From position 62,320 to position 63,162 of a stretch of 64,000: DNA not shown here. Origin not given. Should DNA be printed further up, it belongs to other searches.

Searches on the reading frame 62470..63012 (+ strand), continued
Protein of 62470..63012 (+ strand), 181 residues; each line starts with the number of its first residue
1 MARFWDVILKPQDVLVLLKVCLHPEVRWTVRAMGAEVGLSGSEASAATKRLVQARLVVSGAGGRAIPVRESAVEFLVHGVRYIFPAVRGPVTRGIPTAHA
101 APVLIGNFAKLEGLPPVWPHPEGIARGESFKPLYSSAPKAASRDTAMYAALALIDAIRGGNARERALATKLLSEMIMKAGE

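Call 79: search_protein_families(library=pfam, alignment_id=A2, max_evalue=0.1)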
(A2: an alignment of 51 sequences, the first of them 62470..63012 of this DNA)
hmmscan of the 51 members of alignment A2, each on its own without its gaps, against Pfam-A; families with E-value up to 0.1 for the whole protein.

A. member 1, window:62470-63012:+ (181 aa): 1 family
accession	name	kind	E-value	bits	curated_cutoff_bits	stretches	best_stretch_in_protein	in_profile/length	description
PF12802.13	MarR_2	-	0.00079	20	27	1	9-63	3-59/61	MarR family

B. families by the number of members that match (of 51 scanned): 31 families (the first 25 are shown)
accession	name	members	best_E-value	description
PF12802.13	MarR_2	24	0.00022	MarR family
PF13404.12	HTH_AsnC-type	21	9.4e-06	AsnC-type helix-turn-helix domain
PF08281.18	Sigma70_r4_2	17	2.4e-07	Sigma-70, region 4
PF13730.12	HTH_36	12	0.00016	Helix-turn-helix domain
PF13412.12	HTH_24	12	0.0011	Winged helix-turn-helix DNA-binding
PF09339.16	HTH_IclR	9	0.0038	IclR helix-turn-helix domain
PF04545.22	Sigma70_r4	6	0.0058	Sigma-70, region 4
PF13384.12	HTH_23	6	0.0092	Homeodomain-like domain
PF13551.12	HTH_29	5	0.00015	Winged helix-turn helix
PF13565.12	HTH_32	5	0.0044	Homeodomain-like domain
PF24409.1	wHTH-PRTase_assc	4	0.011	wHTH-PRTase associated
PF00392.27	GntR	3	0.0061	Bacterial regulatory proteins, gntR family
PF04967.18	HTH_10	3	0.021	HTH DNA binding domain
PF21531.3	Rv2175c_wHTH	3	0.038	DNA-binding protein Rv2175c, wHTH domain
PF13693.12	HTH_35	1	0.00092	Winged helix-turn-helix DNA-binding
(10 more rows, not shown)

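Call 91: search_protein_representatives(alignment_id=A2)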
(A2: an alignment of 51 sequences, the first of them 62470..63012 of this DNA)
Query: 51 sequences, 175 profile positions. Proteins with E-value up to 0.001 (for the whole library): 3468; up to 1e-10: 2401; up to 1e-30: 962. The best 150 are listed.
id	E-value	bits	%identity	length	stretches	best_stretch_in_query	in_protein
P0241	1.2e-70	252.9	-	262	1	1-170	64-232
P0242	4.9e-70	250.9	-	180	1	2-172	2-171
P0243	5.3e-69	247.5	-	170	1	2-170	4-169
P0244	1.4e-65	236.4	-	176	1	2-173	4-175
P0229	5.0e-64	231.4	-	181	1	9-173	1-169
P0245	1.8e-63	229.6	-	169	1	1-171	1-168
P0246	4.1e-63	228.4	-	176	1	1-173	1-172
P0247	6.4e-63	227.7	-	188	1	2-173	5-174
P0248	7.7e-63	227.5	-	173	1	1-172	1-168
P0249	3.5e-62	225.4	-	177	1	1-173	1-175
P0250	4.0e-62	225.1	-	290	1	1-170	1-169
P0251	6.6e-62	224.4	-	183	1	2-171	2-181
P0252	1.0e-60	220.6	-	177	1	2-170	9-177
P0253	1.2e-60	220.4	-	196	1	2-171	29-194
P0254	1.5e-60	220.0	-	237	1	1-171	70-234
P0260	6.5e-59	214.7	-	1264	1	1-170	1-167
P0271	3.2e-57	209.2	-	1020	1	1-171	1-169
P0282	1.8e-55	203.5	-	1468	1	1-172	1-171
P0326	9.1e-53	194.7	-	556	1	3-171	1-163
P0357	4.9e-51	189.0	-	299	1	2-173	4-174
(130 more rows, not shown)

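Call 92: search_protein_families(library=pfam, proteins=[P0260, P0282, P0271, P0326, P0250, P0357], max_evalue=0.001)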
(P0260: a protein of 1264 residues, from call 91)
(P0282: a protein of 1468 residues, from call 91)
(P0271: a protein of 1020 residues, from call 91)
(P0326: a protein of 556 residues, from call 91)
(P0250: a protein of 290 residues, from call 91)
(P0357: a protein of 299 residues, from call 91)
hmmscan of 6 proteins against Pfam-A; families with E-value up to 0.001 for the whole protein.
P0260 (1264 aa): 0 families

P0282 (1468 aa): 0 families

P0271 (1020 aa): 0 families

P0326 (556 aa): 0 families

P0250 (290 aa): 2 families
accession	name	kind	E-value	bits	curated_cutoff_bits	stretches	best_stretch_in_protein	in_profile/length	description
PF01909.29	NTP_transf_2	-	7.7e-12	45.9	21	1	200-283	6-91/93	Nucleotidyltransferase domain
PF18765.7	Polbeta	-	1.6e-10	41.4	26.9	1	201-288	5-90/93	Polymerase beta, Nucleotidyltransferase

P0357 (299 aa): 4 families
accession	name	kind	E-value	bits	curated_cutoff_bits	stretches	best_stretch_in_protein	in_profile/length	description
PF01909.29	NTP_transf_2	-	2.1e-11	44.5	21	1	212-292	7-89/93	Nucleotidyltransferase domain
PF18765.7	Polbeta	-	1.1e-07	32.3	26.9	1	210-297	3-88/93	Polymerase beta, Nucleotidyltransferase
PF13404.12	HTH_AsnC-type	-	4.3e-05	23.7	27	1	24-46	18-40/42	AsnC-type helix-turn-helix domain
PF13412.12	HTH_24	-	0.00027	20.9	21.9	1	14-53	9-47/48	Winged helix-turn-helix DNA-binding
